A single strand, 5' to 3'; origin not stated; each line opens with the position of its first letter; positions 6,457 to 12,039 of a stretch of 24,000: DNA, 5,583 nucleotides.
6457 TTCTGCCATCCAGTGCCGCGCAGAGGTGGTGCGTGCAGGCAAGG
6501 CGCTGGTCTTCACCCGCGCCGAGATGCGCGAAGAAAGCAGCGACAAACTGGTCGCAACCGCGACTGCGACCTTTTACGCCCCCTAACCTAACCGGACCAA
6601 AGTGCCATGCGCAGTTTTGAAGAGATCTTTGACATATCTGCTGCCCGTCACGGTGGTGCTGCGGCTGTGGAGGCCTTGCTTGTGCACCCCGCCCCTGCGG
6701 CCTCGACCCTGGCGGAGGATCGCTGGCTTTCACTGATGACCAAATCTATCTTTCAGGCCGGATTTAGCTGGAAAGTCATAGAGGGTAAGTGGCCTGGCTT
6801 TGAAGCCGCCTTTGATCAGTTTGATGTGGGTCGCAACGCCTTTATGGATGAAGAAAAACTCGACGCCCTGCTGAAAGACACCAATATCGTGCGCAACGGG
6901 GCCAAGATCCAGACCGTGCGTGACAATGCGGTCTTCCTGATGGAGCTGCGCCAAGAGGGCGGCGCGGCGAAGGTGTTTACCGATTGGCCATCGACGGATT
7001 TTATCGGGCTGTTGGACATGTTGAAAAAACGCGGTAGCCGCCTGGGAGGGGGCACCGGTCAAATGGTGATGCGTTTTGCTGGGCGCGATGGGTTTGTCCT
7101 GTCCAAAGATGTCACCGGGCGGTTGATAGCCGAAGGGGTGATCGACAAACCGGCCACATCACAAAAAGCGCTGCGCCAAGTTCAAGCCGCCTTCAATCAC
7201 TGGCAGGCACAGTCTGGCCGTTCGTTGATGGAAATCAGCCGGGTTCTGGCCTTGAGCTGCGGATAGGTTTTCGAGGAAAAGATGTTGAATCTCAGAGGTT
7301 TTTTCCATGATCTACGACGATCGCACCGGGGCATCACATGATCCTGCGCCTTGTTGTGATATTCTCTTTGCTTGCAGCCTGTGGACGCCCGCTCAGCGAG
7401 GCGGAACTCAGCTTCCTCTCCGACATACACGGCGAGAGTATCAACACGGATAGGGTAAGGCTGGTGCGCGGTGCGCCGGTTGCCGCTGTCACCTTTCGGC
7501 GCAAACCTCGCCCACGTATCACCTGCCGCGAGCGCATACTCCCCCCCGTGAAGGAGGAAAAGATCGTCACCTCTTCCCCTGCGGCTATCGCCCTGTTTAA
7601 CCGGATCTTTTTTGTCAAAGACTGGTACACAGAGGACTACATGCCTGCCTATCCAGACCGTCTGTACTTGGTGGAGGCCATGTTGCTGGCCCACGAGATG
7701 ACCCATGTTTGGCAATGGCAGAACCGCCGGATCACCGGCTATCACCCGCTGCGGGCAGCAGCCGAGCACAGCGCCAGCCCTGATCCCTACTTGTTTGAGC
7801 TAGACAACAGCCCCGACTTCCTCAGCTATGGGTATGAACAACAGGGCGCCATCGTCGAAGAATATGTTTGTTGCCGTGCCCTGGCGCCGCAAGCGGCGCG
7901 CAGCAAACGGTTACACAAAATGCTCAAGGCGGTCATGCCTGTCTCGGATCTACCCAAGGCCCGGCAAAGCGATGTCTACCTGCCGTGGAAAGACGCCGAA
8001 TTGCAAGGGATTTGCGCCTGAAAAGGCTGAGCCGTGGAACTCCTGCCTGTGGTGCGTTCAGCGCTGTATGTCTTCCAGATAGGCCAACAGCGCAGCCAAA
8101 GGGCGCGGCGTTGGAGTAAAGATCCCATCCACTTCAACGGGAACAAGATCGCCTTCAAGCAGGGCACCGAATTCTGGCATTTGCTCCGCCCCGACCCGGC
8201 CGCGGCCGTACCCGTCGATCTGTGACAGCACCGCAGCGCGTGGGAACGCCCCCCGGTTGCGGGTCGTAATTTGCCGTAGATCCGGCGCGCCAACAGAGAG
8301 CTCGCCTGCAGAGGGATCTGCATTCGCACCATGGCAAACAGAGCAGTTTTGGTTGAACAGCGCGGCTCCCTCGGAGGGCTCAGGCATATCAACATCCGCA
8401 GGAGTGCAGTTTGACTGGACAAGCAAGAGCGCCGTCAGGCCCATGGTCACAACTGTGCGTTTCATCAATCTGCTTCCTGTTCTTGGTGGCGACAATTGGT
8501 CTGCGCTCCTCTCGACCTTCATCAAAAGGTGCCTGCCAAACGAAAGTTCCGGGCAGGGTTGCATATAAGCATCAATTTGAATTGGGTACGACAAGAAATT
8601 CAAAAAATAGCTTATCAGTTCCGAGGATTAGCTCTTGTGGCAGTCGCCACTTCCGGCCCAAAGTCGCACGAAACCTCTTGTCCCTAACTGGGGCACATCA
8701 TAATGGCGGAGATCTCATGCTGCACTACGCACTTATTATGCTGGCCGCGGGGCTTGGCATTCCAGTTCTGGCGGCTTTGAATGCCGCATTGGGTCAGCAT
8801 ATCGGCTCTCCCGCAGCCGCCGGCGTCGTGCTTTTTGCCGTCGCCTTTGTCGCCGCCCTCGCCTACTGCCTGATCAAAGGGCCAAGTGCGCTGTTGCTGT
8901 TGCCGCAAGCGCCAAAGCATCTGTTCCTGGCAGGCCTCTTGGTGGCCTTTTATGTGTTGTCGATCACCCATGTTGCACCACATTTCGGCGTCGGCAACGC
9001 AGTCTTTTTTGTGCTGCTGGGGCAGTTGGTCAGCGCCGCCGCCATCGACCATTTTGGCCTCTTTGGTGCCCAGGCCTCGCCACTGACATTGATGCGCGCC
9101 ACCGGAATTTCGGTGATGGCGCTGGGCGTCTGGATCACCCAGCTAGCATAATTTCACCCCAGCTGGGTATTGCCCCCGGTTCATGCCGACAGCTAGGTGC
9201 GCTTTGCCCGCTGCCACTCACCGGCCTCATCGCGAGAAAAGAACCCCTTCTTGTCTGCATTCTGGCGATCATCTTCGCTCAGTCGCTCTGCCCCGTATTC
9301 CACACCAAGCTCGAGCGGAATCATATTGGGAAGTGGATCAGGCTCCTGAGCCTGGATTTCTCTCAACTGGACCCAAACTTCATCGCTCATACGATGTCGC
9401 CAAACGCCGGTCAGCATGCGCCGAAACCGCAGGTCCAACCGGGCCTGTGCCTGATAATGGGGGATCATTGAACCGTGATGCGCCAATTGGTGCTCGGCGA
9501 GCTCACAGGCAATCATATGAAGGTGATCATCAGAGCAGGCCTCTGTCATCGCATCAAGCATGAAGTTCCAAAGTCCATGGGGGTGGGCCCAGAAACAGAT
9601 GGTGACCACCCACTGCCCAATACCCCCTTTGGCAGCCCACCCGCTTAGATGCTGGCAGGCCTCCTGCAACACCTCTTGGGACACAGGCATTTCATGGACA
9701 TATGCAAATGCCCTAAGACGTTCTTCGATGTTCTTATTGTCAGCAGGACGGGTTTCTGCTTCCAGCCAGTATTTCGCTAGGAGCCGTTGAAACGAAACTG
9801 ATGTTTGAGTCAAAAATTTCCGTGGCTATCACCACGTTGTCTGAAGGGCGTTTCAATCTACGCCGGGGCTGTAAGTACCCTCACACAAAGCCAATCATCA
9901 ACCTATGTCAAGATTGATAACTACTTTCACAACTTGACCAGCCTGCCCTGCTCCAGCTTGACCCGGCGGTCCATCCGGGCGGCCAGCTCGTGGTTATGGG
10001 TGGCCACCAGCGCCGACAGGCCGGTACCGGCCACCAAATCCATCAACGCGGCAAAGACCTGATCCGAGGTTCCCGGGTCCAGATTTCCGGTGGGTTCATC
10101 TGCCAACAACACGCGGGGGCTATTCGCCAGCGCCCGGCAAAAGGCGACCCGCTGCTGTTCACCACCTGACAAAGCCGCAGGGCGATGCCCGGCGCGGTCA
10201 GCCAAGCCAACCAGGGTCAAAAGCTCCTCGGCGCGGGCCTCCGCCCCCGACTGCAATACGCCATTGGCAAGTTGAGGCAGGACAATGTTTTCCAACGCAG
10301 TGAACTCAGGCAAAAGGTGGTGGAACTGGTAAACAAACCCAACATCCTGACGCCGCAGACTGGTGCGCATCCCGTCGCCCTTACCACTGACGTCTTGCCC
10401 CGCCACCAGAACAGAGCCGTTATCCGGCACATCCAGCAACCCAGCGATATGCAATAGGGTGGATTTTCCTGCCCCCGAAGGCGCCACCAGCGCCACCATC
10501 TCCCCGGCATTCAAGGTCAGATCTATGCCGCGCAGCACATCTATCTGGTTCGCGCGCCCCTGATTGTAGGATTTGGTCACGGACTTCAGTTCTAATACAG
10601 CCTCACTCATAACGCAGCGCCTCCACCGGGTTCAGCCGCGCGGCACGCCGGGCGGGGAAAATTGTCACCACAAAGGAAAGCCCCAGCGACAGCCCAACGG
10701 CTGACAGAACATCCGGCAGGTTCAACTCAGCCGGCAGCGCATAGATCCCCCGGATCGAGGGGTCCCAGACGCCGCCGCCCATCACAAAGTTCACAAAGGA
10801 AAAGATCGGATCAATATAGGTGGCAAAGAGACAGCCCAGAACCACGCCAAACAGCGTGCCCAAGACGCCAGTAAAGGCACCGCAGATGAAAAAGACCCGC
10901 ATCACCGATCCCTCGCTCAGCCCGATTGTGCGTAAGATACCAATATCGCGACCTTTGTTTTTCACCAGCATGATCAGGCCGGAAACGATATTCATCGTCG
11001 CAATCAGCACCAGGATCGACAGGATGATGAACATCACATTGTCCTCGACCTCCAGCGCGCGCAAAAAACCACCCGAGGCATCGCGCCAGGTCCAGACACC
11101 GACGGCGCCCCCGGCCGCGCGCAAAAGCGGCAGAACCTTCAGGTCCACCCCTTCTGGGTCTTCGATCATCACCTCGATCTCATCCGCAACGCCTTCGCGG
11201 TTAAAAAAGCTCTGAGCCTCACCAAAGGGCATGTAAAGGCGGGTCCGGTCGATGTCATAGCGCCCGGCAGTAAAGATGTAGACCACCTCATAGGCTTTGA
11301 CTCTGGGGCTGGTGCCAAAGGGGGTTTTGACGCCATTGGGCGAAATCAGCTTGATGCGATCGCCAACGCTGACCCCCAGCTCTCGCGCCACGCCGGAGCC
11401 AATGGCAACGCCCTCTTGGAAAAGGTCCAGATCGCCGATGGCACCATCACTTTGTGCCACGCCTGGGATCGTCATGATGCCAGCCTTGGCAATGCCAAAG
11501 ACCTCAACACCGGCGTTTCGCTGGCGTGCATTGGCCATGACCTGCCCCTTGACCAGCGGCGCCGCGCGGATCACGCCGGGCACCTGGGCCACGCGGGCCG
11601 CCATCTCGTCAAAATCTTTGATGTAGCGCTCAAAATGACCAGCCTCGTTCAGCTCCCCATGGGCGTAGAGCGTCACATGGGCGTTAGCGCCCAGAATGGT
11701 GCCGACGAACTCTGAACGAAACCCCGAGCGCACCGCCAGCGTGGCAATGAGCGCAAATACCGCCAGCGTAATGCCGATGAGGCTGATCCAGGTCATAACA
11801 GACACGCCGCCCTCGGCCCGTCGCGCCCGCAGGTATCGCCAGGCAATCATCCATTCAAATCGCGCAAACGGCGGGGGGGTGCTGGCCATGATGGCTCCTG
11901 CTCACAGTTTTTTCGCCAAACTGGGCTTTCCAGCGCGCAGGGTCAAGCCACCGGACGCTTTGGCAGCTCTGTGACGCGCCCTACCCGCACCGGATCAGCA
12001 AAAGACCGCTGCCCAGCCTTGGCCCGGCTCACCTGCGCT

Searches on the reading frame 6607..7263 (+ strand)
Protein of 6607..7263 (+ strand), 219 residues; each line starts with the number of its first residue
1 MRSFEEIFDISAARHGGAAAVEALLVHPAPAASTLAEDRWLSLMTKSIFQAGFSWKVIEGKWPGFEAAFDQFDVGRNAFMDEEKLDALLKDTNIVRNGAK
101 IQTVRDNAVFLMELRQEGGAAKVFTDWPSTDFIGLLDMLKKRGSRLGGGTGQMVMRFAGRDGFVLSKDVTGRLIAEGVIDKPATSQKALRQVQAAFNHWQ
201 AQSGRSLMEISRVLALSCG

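Call 42: search_protein_families(library=pfam, proteins=[window:6607-7263:+], max_evalue=0.001)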
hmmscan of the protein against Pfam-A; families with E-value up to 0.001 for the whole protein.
window:6607-7263:+ (219 aa): 1 family
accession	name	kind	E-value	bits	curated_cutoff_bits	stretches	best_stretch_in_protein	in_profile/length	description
PF03352.18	Adenine_glyco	-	1.2e-15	58.3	25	1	43-121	29-107/177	Methyladenine glycosylase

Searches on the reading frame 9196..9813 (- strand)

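Call 42: search_protein_families(library=pfam, proteins=[window:9196-9813:-], max_evalue=0.001)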
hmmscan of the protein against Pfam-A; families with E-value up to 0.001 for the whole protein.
window:9196-9813:- (206 aa): 1 family
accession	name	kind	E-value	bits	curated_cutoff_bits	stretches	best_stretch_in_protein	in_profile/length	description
PF21746.2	DUF6869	-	1.5e-14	54.2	30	1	68-156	13-105/107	Family of unknown function (DUF6869)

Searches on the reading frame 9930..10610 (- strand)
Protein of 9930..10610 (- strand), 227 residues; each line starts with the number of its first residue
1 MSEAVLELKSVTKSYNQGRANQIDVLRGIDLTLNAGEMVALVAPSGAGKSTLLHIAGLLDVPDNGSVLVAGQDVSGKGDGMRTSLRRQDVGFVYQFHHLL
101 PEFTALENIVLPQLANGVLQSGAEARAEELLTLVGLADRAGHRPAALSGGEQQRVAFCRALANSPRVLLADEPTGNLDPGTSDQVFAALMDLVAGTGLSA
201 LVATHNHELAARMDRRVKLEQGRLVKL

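Call 42: search_protein_families(library=pfam, proteins=[window:9930-10610:-], max_evalue=0.001)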
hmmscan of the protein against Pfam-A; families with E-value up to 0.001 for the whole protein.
window:9930-10610:- (227 aa): 1 family
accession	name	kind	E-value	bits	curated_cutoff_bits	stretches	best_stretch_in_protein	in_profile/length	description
PF00005.33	ABC_tran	-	9.1e-32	111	25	1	26-174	1-136/137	ABC transporter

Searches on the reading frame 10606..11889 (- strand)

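Call 42: search_protein_families(library=pfam, proteins=[window:10606-11889:-], max_evalue=0.001)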
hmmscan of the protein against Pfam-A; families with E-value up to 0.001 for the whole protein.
window:10606-11889:- (428 aa): 2 families
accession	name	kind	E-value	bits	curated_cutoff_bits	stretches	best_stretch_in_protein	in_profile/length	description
PF12704.14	MacB_PCD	-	2e-15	58.1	27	1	33-246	1-195/207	MacB-like periplasmic core domain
PF02687.27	FtsX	-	1.1e-13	51.7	25.5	1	288-421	2-120/120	FtsX-like permease C-terminal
